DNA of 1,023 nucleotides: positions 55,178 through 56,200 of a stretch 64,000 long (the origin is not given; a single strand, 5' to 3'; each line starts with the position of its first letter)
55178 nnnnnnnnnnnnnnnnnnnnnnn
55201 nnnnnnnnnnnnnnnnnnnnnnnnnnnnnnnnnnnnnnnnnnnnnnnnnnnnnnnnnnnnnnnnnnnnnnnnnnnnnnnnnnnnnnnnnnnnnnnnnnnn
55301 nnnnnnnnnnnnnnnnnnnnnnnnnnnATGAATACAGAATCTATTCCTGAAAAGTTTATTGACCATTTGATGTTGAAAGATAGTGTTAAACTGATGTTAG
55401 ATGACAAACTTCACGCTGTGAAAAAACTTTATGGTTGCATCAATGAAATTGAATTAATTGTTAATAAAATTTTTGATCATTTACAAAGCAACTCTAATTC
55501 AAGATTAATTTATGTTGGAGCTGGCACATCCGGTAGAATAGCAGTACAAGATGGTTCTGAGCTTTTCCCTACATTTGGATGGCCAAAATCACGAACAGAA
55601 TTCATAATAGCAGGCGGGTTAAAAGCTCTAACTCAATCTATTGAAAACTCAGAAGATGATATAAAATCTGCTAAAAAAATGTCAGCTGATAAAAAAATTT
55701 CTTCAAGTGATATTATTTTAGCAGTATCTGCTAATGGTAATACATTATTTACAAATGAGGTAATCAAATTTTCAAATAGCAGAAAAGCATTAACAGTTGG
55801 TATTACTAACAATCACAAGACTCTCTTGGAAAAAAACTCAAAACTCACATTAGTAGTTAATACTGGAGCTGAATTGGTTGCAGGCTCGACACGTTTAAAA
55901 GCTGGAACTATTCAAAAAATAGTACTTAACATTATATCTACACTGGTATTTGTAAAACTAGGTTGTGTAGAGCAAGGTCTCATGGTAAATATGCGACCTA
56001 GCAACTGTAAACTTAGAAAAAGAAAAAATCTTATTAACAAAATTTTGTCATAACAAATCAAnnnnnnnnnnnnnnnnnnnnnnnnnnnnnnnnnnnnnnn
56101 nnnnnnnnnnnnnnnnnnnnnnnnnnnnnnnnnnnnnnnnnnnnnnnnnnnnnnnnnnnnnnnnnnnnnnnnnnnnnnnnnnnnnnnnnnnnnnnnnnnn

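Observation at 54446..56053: rfbD (dTDP-rhamnose pathway) and murQ (peptidoglycan recycling) form one uninterrupted 535-aa reading frame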

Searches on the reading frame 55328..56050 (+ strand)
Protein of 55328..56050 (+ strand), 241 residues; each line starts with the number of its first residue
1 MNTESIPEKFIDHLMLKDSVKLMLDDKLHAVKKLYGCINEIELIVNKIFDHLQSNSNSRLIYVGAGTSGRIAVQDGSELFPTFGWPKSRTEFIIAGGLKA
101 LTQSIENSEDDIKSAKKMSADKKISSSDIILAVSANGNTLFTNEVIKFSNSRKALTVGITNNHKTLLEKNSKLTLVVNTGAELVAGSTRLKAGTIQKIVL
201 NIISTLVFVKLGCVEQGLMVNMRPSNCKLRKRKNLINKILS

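Call 3: search_protein_families(library=pfam, proteins=[window:55328-56050:+], max_evalue=0.01)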
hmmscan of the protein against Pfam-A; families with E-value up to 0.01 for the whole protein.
window:55328-56050:+ (241 aa): 4 families
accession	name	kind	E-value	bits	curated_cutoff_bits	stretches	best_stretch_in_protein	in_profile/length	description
PF22645.1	GKRP_SIS_N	-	1.9e-13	50.6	27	1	44-133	2-96/113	Glucokinase regulatory protein N-terminal SIS domain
PF01380.27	SIS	-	1.8e-07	31.4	25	1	119-188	46-115/131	SIS domain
PF10740.15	DUF2529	-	0.0032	17.5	22.3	1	97-177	48-129/169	Domain of unknown function (DUF2529)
PF13580.11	SIS_2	-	0.0079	16.7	27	0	101-160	78-137/138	SIS domain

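Call 4: search_protein_families(library=ncbifam, proteins=[window:55328-56050:+], max_evalue=0.01)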
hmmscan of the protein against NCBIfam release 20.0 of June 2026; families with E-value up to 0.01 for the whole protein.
window:55328-56050:+ (241 aa): 6 families
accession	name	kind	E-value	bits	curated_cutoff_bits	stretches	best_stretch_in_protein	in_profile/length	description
NF003915.0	PRK05441.1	subfamily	1.2e-70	237.9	168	1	9-234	16-239/300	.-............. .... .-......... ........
NF009222.0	PRK12570.1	subfamily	4.6e-54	183.4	255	1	10-234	24-246/307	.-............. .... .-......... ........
TIGR00274.1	TIGR00274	equivalog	2.8e-49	167.7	302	1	12-234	14-234/291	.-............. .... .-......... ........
TIGR01135.1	glmS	equivalog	2.1e-07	29.8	418.05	1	121-207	333-417/607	glutamine--fructose-6-phosphate transaminase (isomerizing)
NF001484.0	PRK00331.1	subfamily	3e-07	29.2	381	1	115-207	321-412/601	isomerizing glutamine--fructose-6-phosphate transaminase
NF040776.2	AlsR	equivalog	0.008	15.1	400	0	118-179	169-229/279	transcriptional repressor AlsR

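Call 21: search_solved_structures(query=window:55328-56050:+, show_alignments=3, max_evalue=0.00001)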
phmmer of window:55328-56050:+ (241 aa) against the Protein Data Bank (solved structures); distinct sequences matched with E-value up to 0.00001: 9.
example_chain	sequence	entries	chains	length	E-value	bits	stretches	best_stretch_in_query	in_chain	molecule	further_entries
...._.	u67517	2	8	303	7e-36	127.2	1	12-233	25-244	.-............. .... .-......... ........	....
1nri_A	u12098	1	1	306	7.1e-36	127.2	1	12-233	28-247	Hypothetical protein HI0754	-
4s12_A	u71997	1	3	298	8.5e-35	123.7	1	56-232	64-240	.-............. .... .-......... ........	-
4bb9_A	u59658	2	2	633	2.3e-08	37.3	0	42-222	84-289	GLUCOKINASE REGULATORY PROTEIN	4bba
4mqu_A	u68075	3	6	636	2.7e-08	37.1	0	41-222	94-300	Glucokinase regulatory protein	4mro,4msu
4ly9_A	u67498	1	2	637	2.7e-08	37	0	41-222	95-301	Glucokinase regulatory protein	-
4ohk_A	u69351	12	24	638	2.8e-08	37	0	41-222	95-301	Glucokinase regulatory protein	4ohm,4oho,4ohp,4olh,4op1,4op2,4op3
4lc9_A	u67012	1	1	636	1.9e-07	34.3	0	44-123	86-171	Glucokinase regulatory protein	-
3w0l_B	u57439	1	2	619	1.3e-06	31.6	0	34-116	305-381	Glucokinase regulatory protein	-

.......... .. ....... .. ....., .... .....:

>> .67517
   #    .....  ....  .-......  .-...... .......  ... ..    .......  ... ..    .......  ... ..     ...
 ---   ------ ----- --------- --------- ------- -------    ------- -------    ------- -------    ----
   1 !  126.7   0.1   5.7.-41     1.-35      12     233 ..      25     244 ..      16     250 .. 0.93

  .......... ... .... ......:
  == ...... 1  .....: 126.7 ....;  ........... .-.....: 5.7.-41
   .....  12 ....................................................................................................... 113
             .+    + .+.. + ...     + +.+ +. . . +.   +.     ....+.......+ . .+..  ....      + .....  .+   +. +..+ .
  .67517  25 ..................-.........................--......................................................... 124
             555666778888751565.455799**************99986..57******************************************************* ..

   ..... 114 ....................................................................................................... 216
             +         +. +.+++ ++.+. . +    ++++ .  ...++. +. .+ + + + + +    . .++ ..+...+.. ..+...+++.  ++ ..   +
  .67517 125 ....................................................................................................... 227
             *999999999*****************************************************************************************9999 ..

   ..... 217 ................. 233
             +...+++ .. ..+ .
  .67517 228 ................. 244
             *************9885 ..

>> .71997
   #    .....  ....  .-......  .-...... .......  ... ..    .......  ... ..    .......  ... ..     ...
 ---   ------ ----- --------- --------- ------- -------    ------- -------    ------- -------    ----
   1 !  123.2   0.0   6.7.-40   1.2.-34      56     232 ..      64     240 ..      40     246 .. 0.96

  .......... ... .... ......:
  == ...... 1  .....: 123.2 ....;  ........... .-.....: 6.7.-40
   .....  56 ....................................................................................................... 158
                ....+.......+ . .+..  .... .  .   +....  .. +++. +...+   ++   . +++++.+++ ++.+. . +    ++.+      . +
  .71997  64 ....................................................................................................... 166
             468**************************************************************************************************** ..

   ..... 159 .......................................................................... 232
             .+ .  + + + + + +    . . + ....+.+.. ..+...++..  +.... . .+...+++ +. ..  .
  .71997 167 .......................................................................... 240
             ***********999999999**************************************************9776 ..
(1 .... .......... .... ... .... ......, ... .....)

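Call 38: find_homologous_proteins(query=window:55328-56050:+, max_evalue=1e-10)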
Query window:55328-56050:+ (241 aa): 7815 proteins with E <= 1e-10 among 8000 candidates; the best 120 are listed.
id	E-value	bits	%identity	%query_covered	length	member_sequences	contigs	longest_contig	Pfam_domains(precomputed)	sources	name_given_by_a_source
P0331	3.0e-74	267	56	99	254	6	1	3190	PF01380.28,PF13580.12,PF22645.2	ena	-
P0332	6.5e-74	266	56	99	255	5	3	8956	PF01380.28,PF22645.2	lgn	-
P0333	1.7e-73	265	54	99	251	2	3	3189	PF01380.28,PF22645.2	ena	-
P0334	4.2e-73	264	54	99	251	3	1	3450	PF01380.28,PF22645.2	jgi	jgi:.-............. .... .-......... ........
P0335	3.0e-72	261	52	100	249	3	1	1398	PF01380.28,PF22645.2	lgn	-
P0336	5.5e-72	260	55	96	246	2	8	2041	PF01380.28,PF22645.2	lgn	-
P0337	8.5e-72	259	51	100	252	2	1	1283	PF01380.28,PF22645.2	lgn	-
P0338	1.3e-71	259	56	95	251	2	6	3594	PF01380.28,PF22645.2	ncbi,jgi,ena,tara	tara:strand:+ start:731 stop:1486 length:756 start_codon:yes stop_codon:yes gene_type:complete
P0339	1.6e-71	258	56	99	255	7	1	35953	PF01380.28,PF22645.2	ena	-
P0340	3.2e-71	258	52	100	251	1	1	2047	PF01380.28,PF22645.2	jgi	jgi:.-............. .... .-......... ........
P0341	7.4e-71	256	53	100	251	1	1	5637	PF01380.28,PF22645.2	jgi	jgi:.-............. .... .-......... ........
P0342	1.7e-70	255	55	96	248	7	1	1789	PF01380.28,PF22645.2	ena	-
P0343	2.2e-70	255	52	100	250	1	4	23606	PF01380.28,PF22645.2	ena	-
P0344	2.7e-70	254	56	96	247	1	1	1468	PF01380.28,PF22645.2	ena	-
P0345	3.4e-70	254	56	99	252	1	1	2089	PF01380.28,PF13580.12,PF22645.2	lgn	-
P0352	1.2e-68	249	54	99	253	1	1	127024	PF01380.28,PF22645.2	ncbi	-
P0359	1.1e-67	246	53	87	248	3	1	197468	PF01380.28,PF13580.12,PF22645.2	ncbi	-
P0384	7.7e-65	237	51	95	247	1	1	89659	PF01380.28,PF22645.2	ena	-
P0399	4.4e-64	234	52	95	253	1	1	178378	PF01380.28,PF22645.2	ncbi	-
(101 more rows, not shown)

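Call 40: find_encoding_contigs(protein=P0359, flank=7000, max_places=2)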
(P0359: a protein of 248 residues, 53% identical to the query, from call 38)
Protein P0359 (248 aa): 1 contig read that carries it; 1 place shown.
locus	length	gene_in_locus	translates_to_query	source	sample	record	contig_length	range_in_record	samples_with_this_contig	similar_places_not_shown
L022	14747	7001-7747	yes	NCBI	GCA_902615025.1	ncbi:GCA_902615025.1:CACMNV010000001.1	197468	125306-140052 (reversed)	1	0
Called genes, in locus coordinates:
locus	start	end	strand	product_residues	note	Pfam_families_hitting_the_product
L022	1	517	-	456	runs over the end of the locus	PF07690:MFS_1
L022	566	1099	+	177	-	PF03734:YkuD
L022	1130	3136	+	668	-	PF03030:H_PPase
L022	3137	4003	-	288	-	PF02826:2-Hacid_dh_C (weak), PF03446:NAD_binding_2, PF03721:UDPG_MGDP_dh_N (faint), PF03807:F420_oxidored (weak), PF14833:NAD_binding_11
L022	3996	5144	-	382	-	PF07555:NAGidase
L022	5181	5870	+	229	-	PF02585:PIG-L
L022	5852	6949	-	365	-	PF03702:AnmK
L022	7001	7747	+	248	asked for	PF13580:SIS_2 (weak), PF22645:GKRP_SIS_N, PF01380:SIS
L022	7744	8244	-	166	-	PF02357:NusG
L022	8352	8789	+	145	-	PF01047:MarR (weak), PF13404:HTH_AsnC-type (faint), PF13412:HTH_24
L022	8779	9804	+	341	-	PF01073:3Beta_HSD, PF01370:Epimerase, PF02719:Polysacc_synt_2, PF04321:RmlD_sub_bind, PF16363:GDP_Man_Dehyd, PF07993:NAD_binding_4 (weak)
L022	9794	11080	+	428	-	PF03721:UDPG_MGDP_dh_N, PF00984:UDPG_MGDP_dh, PF03720:UDPG_MGDP_dh_C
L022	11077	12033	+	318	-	PF01408:GFO_IDH_MocA, PF02894:GFO_IDH_MocA_C, PF22725:GFO_IDH_MocA_C3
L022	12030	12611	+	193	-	PF24894:Hexapep_GlmU (faint), PF25084:LbH_EIF2B, PF00132:Hexapep, PF14602:Hexapep_2 (weak), PF25087:GMPPB_C, PF25084:LbH_EIF2B (weak), PF00132:Hexapep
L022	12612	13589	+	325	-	PF01073:3Beta_HSD, PF01370:Epimerase, PF02719:Polysacc_synt_2, PF04321:RmlD_sub_bind, PF05368:NmrA (weak), PF07993:NAD_binding_4, PF16363:GDP_Man_Dehyd, PF13460:NAD_binding_10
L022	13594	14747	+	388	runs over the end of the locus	PF01041:DegT_DnrJ_EryC1, PF00155:Aminotran_1_2, PF00266:Aminotran_5 (weak), PF01053:Cys_Met_Meta_PP (weak)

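Call 41: find_encoding_contigs(protein=P0399, flank=7000, max_places=2)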
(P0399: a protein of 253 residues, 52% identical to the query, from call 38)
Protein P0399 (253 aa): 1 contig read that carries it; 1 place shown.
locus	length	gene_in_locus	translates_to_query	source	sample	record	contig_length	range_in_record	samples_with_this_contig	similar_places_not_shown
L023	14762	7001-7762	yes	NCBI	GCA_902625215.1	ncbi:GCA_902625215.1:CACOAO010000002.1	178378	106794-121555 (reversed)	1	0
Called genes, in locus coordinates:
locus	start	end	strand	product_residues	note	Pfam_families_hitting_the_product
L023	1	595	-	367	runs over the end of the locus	PF03702:AnmK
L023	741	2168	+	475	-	PF00483:NTP_transferase, PF22640:ManC_GMP_beta-helix, PF01050:MannoseP_isomer, PF07883:Cupin_2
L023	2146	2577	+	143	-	PF01510:Amidase_2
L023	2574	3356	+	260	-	PF18348:SH3_16, PF08239:SH3_3 (faint), PF00877:NLPC_P60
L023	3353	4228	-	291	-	PF00483:NTP_transferase, PF12804:NTP_transf_3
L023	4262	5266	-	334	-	PF01073:3Beta_HSD, PF01370:Epimerase, PF02719:Polysacc_synt_2, PF04321:RmlD_sub_bind, PF07993:NAD_binding_4 (faint), PF16363:GDP_Man_Dehyd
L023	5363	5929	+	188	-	PF00908:dTDP_sugar_isom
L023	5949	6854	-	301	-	PF02719:Polysacc_synt_2 (weak), PF01370:Epimerase, PF04321:RmlD_sub_bind, PF16363:GDP_Man_Dehyd (weak)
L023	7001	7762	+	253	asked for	PF22645:GKRP_SIS_N, PF01380:SIS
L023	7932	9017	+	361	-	PF00953:Glycos_transf_4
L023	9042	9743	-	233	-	PF02709:Glyco_transf_7C (weak)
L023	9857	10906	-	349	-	PF00534:Glycos_transf_1, PF13692:Glyco_trans_1_4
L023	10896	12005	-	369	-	PF00534:Glycos_transf_1, PF13692:Glyco_trans_1_4, PF13524:Glyco_trans_1_2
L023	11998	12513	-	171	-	PF00132:Hexapep, PF14602:Hexapep_2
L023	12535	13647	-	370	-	-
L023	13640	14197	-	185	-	PF13489:Methyltransf_23, PF07021:MetW, PF13847:Methyltransf_31, PF08241:Methyltransf_11, PF08242:Methyltransf_12, PF13649:Methyltransf_25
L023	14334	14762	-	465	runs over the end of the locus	-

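Call 57: predict_structure(alignment_id=A6)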
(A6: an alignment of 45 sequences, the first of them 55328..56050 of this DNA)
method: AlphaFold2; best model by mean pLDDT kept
length: 241 residues; sequences in the alignment: 45
mean_pLDDT: 95.7   pTM: 0.91
mean pLDDT of the five models: 95.7, 95.4, 95.2, 94.7, 92.0
residues with pLDDT >= 90: 223; 70-90: 17; 50-70: 1; < 50: 0
segments of 3 or more residues with pLDDT < 50: none
pLDDT, mean of each block of 10 residues (from residue 1): 80 95 95 96 99 97 97 97 96 97 94 98 98 97 99 98 97 96 88 96 98 96 94 96 92
secondary structure, 60 per line:
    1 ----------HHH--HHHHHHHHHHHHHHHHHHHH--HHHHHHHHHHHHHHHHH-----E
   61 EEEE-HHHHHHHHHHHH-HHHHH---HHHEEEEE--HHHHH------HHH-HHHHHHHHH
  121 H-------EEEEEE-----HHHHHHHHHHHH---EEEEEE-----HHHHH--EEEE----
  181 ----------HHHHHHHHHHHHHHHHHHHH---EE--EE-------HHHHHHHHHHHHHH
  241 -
elements in order: H16-35 H38-54 E60-64 H66-77 H79-83 E90-94 H97-101 H112-121 E129-134 H140-151 E155-160 H166-170 E173-176 H191-210 H227-240

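Call 60: fold_search(model_id=the predicted structure, library=pdb)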
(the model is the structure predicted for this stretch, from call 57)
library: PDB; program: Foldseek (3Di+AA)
matches with E <= 10: 1458; with E <= 0.001: 210
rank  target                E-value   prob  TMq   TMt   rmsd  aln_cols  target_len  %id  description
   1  1nri                  8.2e-22  1.00  0.95  0.92   1.2       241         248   33  Crystal Structure of Putative Phosphosugar Isomerase HI0754 from Haemophilus influenzae (released 2003-07-29)
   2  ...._B                7.7e-21  1.00  0.91  0.74   1.2       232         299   34  Crystal Structure of MurQ from H.influenzae with bound inhibitor (released 2014-02-26)
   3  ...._B                2.2e-20  1.00  0.91  0.76   1.3       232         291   34  Crystal structure of MurQ from H.influenzae in apo form (released 2014-02-26)
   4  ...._C                3.2e-20  1.00  0.92  0.78   1.2       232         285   34  Crystal Structure of MurQ from H.influenzae with bound inhibitor (released 2014-02-26)
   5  4s12_A                4.1e-20  1.00  0.93  0.76   1.2       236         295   33  1.55 Angstrom Crystal Structure of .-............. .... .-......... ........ from Yersinia enterocolitica. (released 2015-01-21)
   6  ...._A                5.4e-20  1.00  0.91  0.74   1.3       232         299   34  Crystal structure of MurQ from H.influenzae in apo form (released 2014-02-26)
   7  4s12_C                9.1e-20  1.00  0.89  0.75   2.5       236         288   33  1.55 Angstrom Crystal Structure of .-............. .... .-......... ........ from Yersinia enterocolitica. (released 2015-01-21)
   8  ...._C                9.6e-20  1.00  0.91  0.74   1.3       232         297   34  Crystal structure of MurQ from H.influenzae in apo form (released 2014-02-26)
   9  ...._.                1.2e-19  1.00  0.91  0.75   1.3       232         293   34  Crystal Structure of MurQ from H.influenzae with bound inhibitor (released 2014-02-26)
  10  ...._D                3.0e-19  1.00  0.89  0.73   1.9       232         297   34  Crystal Structure of MurQ from H.influenzae with bound inhibitor (released 2014-02-26)
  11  4s12_B                1.4e-18  1.00  0.87  0.74   2.3       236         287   33  1.55 Angstrom Crystal Structure of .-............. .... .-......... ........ from Yersinia enterocolitica. (released 2015-01-21)
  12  4lc9_A                7.8e-09  1.00  0.72  0.33   4.6       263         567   17  Structural Basis for Regulation of Human Glucokinase by Glucokinase Regulatory Protein (released 2013-09-04)
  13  4bb9                  1.1e-08  1.00  0.71  0.31   7.2       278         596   20  Crystal structure of glucokinase regulatory protein complexed to fructose-1-phosphate (released 2013-05-15)
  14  2xhz_B                1.5e-08  1.00  0.62  0.84   2.8       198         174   14  Probing the active site of the sugar isomerase domain from E. coli arabinose-5-phosphate isomerase via X-ray crystallo (released 2011-01-26)
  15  5uqi                  2.2e-08  1.00  0.59  0.74   3.6       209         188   13  E. coli CFT073 c3406 in complex with A5P (released 2018-02-21)
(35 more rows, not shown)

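Call 73: find_encoding_contigs(protein=P0352, flank=7000, max_places=2)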
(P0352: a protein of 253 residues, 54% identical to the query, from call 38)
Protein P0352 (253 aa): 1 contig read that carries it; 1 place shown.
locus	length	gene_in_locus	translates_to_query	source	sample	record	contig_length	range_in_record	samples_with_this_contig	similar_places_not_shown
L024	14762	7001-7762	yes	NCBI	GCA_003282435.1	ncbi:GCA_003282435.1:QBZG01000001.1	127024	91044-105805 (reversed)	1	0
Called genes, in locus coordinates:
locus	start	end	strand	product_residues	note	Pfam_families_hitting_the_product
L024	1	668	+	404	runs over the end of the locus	PF07690:MFS_1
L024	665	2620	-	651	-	PF00501:AMP-binding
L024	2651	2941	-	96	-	PF01329:Pterin_4a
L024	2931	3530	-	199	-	PF03358:FMN_red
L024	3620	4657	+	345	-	PF01979:Amidohydro_1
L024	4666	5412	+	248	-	PF13641:Glyco_tranf_2_3 (weak), PF02709:Glyco_transf_7C (faint)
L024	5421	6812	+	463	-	-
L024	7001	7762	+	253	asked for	PF22645:GKRP_SIS_N, PF01380:SIS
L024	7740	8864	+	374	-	PF00953:Glycos_transf_4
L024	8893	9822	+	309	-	PF00294:PfkB, PF01256:Carb_kinase (weak), PF08543:Phos_pyr_kin (weak)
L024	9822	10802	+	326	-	PF01073:3Beta_HSD, PF01370:Epimerase, PF02719:Polysacc_synt_2 (weak), PF04321:RmlD_sub_bind, PF07993:NAD_binding_4 (faint), PF16363:GDP_Man_Dehyd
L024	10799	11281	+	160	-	PF01467:CTP_transf_like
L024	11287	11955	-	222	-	PF02348:CTP_transf_3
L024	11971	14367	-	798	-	PF01593:Amino_oxidase, PF13450:NAD_binding_8, PF03275:GLF, PF03102:NeuB, PF08666:SAF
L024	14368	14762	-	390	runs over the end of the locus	-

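Call 74: find_encoding_contigs(protein=P0384, flank=7000, max_places=2)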
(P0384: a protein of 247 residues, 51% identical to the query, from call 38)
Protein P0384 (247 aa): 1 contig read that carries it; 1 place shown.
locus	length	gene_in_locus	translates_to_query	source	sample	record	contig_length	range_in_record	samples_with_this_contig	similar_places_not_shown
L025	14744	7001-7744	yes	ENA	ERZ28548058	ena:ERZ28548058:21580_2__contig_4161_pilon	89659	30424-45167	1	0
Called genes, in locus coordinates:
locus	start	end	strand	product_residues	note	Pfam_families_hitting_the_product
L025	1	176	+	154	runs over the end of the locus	PF00977:His_biosynth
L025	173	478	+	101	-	PF00977:His_biosynth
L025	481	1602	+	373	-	-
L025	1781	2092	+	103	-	-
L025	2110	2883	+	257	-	-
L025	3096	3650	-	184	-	PF03446:NAD_binding_2, PF14833:NAD_binding_11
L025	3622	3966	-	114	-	PF02737:3HCDH_N (faint), PF02826:2-Hacid_dh_C, PF03446:NAD_binding_2, PF03721:UDPG_MGDP_dh_N (faint), PF03807:F420_oxidored, PF07991:KARI_N (weak), PF22616:HMD_N (weak)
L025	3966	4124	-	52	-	-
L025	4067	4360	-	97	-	-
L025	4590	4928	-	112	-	PF07555:NAGidase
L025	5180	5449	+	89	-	PF02585:PIG-L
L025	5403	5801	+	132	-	-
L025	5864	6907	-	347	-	PF03702:AnmK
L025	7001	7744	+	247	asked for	PF22645:GKRP_SIS_N, PF01380:SIS (weak)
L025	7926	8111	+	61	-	-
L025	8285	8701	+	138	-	PF01370:Epimerase, PF16363:GDP_Man_Dehyd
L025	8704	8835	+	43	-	-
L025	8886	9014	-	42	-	-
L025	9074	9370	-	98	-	PF00877:NLPC_P60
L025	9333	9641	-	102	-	PF18348:SH3_16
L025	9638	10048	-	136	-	PF01510:Amidase_2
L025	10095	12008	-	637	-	PF03193:RsgA_GTPase (faint), PF00009:GTP_EFTU, PF01926:MMR_HSR1 (faint), PF13671:AAA_33 (faint), PF22594:GTP-eEF1A_C, PF01583:APS_kinase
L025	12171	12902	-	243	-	PF01507:PAPS_reduct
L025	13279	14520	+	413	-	PF00483:NTP_transferase, PF22640:ManC_GMP_beta-helix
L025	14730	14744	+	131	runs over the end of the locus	PF01408:GFO_IDH_MocA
